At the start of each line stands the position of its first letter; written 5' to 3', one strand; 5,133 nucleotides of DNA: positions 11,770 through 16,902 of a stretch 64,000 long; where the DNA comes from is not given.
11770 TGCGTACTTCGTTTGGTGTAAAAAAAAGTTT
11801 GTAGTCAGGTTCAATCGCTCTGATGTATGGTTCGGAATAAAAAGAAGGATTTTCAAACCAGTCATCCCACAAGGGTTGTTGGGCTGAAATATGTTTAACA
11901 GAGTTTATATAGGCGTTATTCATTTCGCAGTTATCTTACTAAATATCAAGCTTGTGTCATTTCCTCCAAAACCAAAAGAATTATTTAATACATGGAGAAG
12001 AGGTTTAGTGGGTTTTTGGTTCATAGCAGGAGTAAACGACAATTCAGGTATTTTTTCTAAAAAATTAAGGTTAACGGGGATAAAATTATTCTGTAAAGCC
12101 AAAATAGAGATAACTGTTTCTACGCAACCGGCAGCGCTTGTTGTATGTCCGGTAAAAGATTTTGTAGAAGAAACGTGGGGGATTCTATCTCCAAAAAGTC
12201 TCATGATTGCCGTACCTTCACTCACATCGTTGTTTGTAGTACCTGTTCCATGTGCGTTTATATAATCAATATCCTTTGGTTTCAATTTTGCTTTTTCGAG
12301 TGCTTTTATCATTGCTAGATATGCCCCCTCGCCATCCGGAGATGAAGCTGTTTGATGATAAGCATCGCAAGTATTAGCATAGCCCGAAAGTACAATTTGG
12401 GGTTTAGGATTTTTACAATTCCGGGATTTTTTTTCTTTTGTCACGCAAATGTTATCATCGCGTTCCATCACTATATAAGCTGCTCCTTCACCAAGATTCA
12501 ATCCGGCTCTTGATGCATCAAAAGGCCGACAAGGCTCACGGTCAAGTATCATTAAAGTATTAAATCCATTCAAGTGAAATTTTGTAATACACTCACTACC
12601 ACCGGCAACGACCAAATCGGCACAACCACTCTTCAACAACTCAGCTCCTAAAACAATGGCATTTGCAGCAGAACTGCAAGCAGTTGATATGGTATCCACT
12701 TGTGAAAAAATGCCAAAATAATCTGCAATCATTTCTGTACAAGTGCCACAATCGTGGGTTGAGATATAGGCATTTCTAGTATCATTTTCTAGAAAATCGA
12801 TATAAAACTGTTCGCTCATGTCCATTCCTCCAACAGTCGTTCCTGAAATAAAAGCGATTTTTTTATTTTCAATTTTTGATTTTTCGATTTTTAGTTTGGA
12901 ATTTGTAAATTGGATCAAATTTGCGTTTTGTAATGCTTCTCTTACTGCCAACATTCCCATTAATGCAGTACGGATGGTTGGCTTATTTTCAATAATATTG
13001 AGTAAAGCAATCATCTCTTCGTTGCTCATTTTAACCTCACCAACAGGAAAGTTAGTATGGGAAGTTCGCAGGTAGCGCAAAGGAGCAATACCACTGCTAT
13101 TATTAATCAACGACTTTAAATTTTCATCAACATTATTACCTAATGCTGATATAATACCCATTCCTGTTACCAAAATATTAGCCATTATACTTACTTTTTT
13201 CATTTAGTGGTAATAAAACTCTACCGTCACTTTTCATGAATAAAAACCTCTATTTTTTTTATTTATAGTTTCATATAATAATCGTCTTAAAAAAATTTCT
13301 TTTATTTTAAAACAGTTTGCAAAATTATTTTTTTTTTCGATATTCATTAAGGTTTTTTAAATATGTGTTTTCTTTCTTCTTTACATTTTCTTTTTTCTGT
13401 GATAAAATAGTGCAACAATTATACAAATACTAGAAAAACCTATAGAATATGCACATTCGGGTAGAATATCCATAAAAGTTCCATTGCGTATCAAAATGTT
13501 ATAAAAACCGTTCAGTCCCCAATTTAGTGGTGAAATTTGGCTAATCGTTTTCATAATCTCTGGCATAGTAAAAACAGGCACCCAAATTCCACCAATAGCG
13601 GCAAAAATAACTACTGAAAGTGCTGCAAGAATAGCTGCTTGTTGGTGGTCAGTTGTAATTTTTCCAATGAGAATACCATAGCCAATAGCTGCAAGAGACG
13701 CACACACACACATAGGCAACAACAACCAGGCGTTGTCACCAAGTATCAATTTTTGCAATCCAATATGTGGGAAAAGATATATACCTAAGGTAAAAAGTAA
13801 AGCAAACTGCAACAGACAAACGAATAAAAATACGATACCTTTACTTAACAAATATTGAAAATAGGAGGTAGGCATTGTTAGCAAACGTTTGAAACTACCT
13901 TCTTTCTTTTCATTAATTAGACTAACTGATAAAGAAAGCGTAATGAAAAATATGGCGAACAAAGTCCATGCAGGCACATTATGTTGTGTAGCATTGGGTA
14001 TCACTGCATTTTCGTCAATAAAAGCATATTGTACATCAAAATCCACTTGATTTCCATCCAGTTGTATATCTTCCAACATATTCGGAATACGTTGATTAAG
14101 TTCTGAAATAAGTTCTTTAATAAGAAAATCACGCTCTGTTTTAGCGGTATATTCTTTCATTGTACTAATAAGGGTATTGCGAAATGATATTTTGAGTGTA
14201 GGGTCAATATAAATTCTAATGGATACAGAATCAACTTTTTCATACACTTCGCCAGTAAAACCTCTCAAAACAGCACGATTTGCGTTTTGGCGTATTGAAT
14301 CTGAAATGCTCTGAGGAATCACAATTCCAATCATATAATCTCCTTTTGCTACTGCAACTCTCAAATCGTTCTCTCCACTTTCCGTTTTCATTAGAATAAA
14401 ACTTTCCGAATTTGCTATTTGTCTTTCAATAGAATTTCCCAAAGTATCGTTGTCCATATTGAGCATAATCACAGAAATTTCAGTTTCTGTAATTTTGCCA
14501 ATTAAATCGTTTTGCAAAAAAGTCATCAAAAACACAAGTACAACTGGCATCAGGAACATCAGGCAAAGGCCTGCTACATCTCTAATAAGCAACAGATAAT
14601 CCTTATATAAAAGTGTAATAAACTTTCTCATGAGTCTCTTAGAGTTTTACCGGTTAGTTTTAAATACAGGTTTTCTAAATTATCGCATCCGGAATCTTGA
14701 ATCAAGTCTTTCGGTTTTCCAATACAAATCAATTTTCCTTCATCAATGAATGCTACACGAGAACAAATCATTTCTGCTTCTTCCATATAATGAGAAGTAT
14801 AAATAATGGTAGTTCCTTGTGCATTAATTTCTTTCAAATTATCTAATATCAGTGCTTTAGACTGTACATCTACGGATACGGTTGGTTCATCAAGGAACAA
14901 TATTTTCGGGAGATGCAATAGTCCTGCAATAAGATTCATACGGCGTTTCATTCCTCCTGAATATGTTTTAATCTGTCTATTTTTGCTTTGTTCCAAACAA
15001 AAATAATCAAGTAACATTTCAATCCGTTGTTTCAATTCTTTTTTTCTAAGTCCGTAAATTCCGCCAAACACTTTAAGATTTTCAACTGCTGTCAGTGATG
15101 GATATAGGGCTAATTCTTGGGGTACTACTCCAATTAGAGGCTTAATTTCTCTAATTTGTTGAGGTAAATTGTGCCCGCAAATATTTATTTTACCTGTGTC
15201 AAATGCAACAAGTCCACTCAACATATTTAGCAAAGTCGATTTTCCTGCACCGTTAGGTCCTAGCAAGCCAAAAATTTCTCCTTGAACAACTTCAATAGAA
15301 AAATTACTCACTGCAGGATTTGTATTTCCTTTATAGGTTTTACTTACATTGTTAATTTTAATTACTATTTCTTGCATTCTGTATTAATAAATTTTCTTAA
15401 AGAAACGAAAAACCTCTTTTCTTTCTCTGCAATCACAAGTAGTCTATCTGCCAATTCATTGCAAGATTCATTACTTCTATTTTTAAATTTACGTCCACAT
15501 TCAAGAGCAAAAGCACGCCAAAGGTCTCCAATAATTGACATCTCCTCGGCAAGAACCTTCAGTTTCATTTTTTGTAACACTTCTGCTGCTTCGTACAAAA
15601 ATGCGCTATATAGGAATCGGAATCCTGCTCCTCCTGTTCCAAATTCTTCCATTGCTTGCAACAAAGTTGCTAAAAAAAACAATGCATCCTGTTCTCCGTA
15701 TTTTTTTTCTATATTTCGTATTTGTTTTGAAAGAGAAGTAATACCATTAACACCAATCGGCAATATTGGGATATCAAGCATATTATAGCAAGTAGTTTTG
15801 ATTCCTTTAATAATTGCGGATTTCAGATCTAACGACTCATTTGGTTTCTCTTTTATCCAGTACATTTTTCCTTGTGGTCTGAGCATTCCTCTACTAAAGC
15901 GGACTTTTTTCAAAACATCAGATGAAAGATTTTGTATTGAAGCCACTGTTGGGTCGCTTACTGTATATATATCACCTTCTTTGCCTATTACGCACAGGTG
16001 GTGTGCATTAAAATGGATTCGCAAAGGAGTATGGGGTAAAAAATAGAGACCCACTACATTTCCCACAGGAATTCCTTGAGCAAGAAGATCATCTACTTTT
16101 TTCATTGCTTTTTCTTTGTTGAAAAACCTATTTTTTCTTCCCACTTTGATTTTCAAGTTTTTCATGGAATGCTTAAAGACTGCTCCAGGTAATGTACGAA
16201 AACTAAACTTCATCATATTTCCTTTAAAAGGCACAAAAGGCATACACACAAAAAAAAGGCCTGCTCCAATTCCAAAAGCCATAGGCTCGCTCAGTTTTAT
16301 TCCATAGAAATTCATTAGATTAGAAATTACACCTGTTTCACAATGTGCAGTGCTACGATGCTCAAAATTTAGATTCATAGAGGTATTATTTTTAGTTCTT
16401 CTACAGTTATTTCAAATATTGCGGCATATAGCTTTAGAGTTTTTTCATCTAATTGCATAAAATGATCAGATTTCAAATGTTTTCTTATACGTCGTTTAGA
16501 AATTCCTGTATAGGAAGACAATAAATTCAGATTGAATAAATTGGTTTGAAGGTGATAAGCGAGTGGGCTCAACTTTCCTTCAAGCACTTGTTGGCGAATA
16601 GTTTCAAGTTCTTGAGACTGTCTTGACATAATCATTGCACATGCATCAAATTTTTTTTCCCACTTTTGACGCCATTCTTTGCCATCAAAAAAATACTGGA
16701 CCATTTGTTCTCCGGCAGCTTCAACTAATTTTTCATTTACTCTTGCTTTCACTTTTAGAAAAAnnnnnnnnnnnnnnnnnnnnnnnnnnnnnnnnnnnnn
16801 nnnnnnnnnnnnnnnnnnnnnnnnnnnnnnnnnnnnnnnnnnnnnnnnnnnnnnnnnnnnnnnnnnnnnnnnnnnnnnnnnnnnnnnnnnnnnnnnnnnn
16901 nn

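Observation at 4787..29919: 25-kb, 27-gene single-strand aryl-polyene/flexirubin-style lipid cluster that lacks the hallmark starter, resorcinol and ketoreductase genes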

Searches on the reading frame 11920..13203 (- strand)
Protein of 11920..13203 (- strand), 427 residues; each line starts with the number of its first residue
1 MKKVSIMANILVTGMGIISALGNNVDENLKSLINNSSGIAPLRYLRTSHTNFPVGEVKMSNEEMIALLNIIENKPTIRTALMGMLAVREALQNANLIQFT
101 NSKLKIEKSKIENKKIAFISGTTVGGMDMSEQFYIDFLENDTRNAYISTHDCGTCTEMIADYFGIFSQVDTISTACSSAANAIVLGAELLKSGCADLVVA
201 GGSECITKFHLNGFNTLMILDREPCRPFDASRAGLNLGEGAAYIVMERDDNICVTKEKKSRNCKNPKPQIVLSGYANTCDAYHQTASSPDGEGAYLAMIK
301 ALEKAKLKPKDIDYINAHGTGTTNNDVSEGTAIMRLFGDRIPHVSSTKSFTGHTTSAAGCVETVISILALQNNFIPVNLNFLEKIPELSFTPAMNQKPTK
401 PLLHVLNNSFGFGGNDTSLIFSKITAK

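Call 4: search_protein_families(library=pfam, proteins=[window:11920-13203:-], max_evalue=0.01)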
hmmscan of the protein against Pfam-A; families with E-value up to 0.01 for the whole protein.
window:11920-13203:- (427 aa): 3 families
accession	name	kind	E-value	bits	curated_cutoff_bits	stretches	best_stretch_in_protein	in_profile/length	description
PF02801.28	Ketoacyl-synt_C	-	2.6e-32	111.7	20.8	1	271-381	3-118/119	Beta-ketoacyl synthase, C-terminal domain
PF00109.32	ketoacyl-synt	-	1.5e-24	87.4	20.8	1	9-249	3-249/252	Beta-ketoacyl synthase, N-terminal domain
PF00108.29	Thiolase_N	-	2.7e-06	27.4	26.4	1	169-208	78-117/260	Thiolase, N-terminal domain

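Call 8: search_protein_families(library=ncbifam, proteins=[window:11920-13203:-], max_evalue=0.001)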
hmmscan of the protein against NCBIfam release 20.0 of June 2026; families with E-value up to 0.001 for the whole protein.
window:11920-13203:- (427 aa): 24 families
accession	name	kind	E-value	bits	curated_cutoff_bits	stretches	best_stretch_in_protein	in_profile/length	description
NF006618.0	PRK09185.1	subfamily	3.9e-93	312.6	407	1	7-423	2-392/394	beta-ketoacyl-ACP synthase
TIGR03150.1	fabF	equivalog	2.7e-82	276.6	493.75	1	10-421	3-406/407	beta-ketoacyl-ACP synthase II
NF005589.0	PRK07314.1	subfamily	2.4e-79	267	387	1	8-424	4-412/413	beta-ketoacyl-ACP synthase II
NF004970.0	PRK06333.1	subfamily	1.2e-68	231.9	525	1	7-424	3-422/424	beta-ketoacyl-ACP synthase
NF005076.0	PRK06501.1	equivalog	3e-64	217.5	629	1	10-423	13-422/425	beta-ketoacyl-ACP synthase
NF006274.0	PRK08439.1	equivalog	1e-59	202.4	621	1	7-424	1-406/406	beta-ketoacyl-ACP synthase II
NF004618.0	PRK05952.1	equivalog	6.8e-58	196.4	455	1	8-423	2-382/384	beta-ketoacyl-ACP synthase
NF058662.1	cispenta_AmcF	equivalog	3e-57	194.3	325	1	10-422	2-368/369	cispentacin biosynthesis acyltransferase subunit AmcF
NF006434.0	PRK08722.1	equivalog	4.5e-52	177.3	759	1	10-424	6-414/414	beta-ketoacyl-ACP synthase II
NF006587.0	PRK09116.1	equivalog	1.8e-51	175.2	470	1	9-424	3-407/408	beta-ketoacyl-ACP synthase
NF005916.1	PRK07910.1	equivalog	3.4e-51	174.5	560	1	6-423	10-417/418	KasA/KasB family beta-ketoacyl-ACP synthase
NF005935.0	PRK07967.1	equivalog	1e-49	169.5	630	1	7-424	1-404/406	beta-ketoacyl-ACP synthase I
NF005490.0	PRK07103.1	equivalog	4.2e-48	164.4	445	1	7-423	3-412/414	polyketide beta-ketoacyl:acyl carrier protein synthase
NF045894.1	PKS_plus_SDR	equivalog_domain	1.1e-26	92.8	1740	1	156-390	153-385/1515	type I polyketide synthase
NF040607.1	mycolic_Pks13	equivalog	2e-22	78.6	2100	1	171-391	266-485/1680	polyketide synthase Pks13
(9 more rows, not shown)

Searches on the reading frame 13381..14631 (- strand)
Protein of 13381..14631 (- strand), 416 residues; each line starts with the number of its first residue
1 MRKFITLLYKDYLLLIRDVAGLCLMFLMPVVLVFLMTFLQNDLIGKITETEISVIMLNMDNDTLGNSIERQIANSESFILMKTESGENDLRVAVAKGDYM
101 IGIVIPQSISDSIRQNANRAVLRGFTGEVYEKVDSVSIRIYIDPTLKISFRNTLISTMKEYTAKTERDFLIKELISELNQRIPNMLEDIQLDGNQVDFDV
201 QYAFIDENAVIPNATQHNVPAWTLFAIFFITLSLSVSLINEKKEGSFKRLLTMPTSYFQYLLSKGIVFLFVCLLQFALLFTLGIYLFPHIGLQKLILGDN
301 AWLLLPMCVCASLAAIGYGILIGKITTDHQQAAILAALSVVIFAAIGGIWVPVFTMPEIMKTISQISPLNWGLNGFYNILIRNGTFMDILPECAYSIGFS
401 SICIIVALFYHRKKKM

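Call 4: search_protein_families(library=pfam, proteins=[window:13381-14631:-], max_evalue=0.01)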
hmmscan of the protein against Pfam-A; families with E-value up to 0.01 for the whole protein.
window:13381-14631:- (416 aa): 4 families
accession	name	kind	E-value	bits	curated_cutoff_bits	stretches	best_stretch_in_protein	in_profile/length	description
PF12698.13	ABC2_membrane_3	-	1.3e-35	123.6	31.6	1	21-409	3-347/347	ABC-2 family transporter protein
PF01061.29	ABC2_membrane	-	1.5e-19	70.8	26.9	1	218-380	50-210/211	ABC-2 type transporter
PF12679.13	ABC2_membrane_2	-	1.8e-07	31.1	27.2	1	6-381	2-244/283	ABC-2 family transporter protein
PF12730.13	ABC2_membrane_4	-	5.7e-05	23.6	27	1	223-290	57-124/179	ABC-2 family transporter protein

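Call 8: search_protein_families(library=ncbifam, proteins=[window:13381-14631:-], max_evalue=0.001)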
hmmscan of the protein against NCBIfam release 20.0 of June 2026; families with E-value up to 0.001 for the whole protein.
window:13381-14631:- (416 aa): 6 families
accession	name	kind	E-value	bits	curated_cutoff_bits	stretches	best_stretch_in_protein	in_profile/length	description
NF038293.1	permease_SagH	equivalog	9.8e-18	64.1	450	1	173-413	138-369/370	SagH family ABC transporter permease subunit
NF033858.1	ABC2_perm_RbbA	equivalog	7.2e-16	57.3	1050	1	2-413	540-906/909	ribosome-associated ATPase/putative transporter RbbA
TIGR00025.1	Mtu_efflux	paralog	6.3e-09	35.7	146.9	1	207-377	27-197/238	ABC transporter efflux protein, DrrB family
TIGR01247.1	drrB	subfamily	6.6e-07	29.2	223.05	1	221-407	53-232/236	daunorubicin resistance ABC transporter membrane protein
TIGR03062.1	pip_yhgE_Cterm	subfamily_domain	0.00069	19.3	102.2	0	225-415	25-207/208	YhgE/Pip family protein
TIGR00955.1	3a01204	subfamily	0.00075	18.2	736.35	0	259-375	435-546/617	pigment precursor permease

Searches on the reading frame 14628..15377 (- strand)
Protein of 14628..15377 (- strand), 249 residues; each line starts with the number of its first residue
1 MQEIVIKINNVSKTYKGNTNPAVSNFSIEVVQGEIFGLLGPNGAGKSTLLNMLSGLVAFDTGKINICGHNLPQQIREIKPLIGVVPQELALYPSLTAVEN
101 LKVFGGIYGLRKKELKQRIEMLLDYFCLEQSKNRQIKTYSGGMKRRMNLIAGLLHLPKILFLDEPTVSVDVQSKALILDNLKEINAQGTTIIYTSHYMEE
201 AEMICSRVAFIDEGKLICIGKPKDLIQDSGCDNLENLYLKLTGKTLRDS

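Call 4: search_protein_families(library=pfam, proteins=[window:14628-15377:-], max_evalue=0.01)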
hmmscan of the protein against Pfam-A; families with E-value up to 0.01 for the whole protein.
window:14628-15377:- (249 aa): 5 families
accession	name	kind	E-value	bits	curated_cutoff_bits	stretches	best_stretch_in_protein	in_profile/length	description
PF00005.33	ABC_tran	-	3.4e-31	109.1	25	1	24-166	2-136/137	ABC transporter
PF13304.12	AAA_21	-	7.6e-11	43.1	27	2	130-196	229-298/304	AAA domain, putative AbiEii toxin, Type IV TA system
PF03193.22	RsgA_GTPase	-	0.00031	21.1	30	1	29-64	102-137/174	RsgA GTPase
PF13476.12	AAA_23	-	0.00095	20.3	27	1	24-54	11-40/201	AAA domain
PF13555.12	AAA_29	-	0.004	17.3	27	1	33-53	23-42/61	P-loop containing region of AAA domain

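Call 8: search_protein_families(library=ncbifam, proteins=[window:14628-15377:-], max_evalue=0.001)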
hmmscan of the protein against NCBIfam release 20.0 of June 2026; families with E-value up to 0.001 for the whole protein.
window:14628-15377:- (249 aa): 188 families (the best 25 are shown)
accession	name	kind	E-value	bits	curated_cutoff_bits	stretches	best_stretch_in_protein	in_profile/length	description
TIGR01188.1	drrA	subfamily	4.9e-73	246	312.45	1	19-233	5-219/302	daunorubicin resistance ABC transporter, ATP-binding protein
NF010060.0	PRK13537.1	equivalog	4.5e-65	219.6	521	1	3-235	13-244/314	nodulation factor ABC transporter ATP-binding protein NodI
NF010059.0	PRK13536.1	equivalog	6.6e-62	209.2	549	1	2-235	40-272/342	nodulation factor ABC transporter ATP-binding protein NodI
TIGR01288.1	nodI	equivalog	5.2e-59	199.7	424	1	3-235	2-233/303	nodulation factor ABC transporter ATP-binding protein NodI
TIGR03864.1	PQQ_ABC_ATP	hypoth_equivalog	4.6e-53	180.1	302.25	1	6-242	2-236/236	ABC transporter, ATP-binding subunit, PQQ-dependent alcohol dehydrogenase system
NF033858.1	ABC2_perm_RbbA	equivalog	6.7e-49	166.6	1050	1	5-245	1-244/909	ribosome-associated ATPase/putative transporter RbbA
TIGR03522.1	GldA_ABC_ATP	equivalog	3.6e-46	158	402.6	1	6-225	3-219/301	gliding motility-associated ABC transporter ATP-binding subunit GldA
TIGR03740.1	galliderm_ABC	subfamily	7.1e-43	146.9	309.75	1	7-241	2-221/223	lantibiotic protection ABC transporter ATP-binding subunit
NF040840.2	tungstate_WtpC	equivalog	2e-40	139.1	440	1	6-227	2-220/347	tungstate ABC transporter ATP-binding protein WtpC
TIGR04406.1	LPS_export_lptB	equivalog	2.1e-40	138.5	240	1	6-230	2-227/239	LPS export ABC transporter ATP-binding protein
TIGR04521.1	ECF_ATPase_2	equivalog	9.9e-39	133.1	330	1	6-240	1-245/279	energy-coupling factor transporter ATPase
TIGR04520.1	ECF_ATPase_1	equivalog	8.8e-38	130.3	315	1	6-239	1-235/269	energy-coupling factor transporter ATPase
TIGR01257.1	rim_protein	equivalog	9.9e-38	128.8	4012.85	1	5-227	1937-2159/2272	rim ABC transporter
NF043075.1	MMSYN1_0197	equivalog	2.3e-37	128.7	550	1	5-227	2-222/341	spermidine/putrescine ABC transporter ATP-binding protein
NF006987.0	PRK09452.1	equivalog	1.1e-36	126.4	482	1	2-227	14-237/378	spermidine/putrescine ABC transporter ATP-binding protein PotA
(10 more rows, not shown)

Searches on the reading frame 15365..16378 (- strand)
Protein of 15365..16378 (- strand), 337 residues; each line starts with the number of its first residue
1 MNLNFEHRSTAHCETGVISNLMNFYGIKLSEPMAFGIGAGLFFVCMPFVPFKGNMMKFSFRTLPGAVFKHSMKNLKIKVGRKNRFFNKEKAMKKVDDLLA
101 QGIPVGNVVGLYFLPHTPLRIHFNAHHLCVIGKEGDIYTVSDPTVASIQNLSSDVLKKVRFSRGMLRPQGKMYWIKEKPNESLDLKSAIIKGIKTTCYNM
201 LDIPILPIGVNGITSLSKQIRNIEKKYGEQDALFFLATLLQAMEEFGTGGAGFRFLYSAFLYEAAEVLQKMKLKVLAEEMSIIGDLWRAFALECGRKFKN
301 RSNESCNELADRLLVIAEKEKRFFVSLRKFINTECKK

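Call 4: search_protein_families(library=pfam, proteins=[window:15365-16378:-], max_evalue=0.01)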
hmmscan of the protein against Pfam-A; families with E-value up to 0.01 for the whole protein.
window:15365-16378:- (337 aa): 2 families
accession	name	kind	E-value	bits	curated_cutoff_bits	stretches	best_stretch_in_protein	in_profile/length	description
PF16169.10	DUF4872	-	1e-48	165.8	28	1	156-327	3-173/173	Domain of unknown function (DUF4872)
PF14399.12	BtrH_N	-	4.7e-34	117.9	29.7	1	12-143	1-134/134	Butirosin biosynthesis protein H, N-terminal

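Call 8: search_protein_families(library=ncbifam, proteins=[window:15365-16378:-], max_evalue=0.001)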
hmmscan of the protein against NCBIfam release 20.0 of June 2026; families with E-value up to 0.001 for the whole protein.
window:15365-16378:- (337 aa): 1 family
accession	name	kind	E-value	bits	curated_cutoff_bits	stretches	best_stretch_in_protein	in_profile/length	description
NF053550.1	DarH_acyl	equivalog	1.3e-106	356.5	300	1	4-327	1-324/325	BtrH-related acyltransferase DarH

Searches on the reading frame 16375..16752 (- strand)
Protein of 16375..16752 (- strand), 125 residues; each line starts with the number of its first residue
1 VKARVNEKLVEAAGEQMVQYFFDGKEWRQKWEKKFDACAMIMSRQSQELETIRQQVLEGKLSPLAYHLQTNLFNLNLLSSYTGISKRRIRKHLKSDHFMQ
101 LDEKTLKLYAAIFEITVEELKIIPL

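Call 4: search_protein_families(library=pfam, proteins=[window:16375-16752:-], max_evalue=0.01)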
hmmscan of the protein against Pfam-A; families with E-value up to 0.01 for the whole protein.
window:16375-16752:- (125 aa): 0 families

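Call 7: search_protein_families(library=ncbifam, proteins=[window:16375-16752:-], max_evalue=0.01)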
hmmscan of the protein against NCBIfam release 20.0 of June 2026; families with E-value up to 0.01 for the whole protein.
window:16375-16752:- (125 aa): 2 families
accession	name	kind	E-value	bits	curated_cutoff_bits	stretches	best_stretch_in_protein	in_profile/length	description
NF053545.1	flexirubin_DarG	equivalog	5.8e-23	81.4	170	1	28-121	36-129/129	flexirubin biosynthesis protein DarG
NF053536.1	DarG_fam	subfamily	3.9e-21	75.6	70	1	31-123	38-130/131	DarG family dialkylresorcinol biosynthesis protein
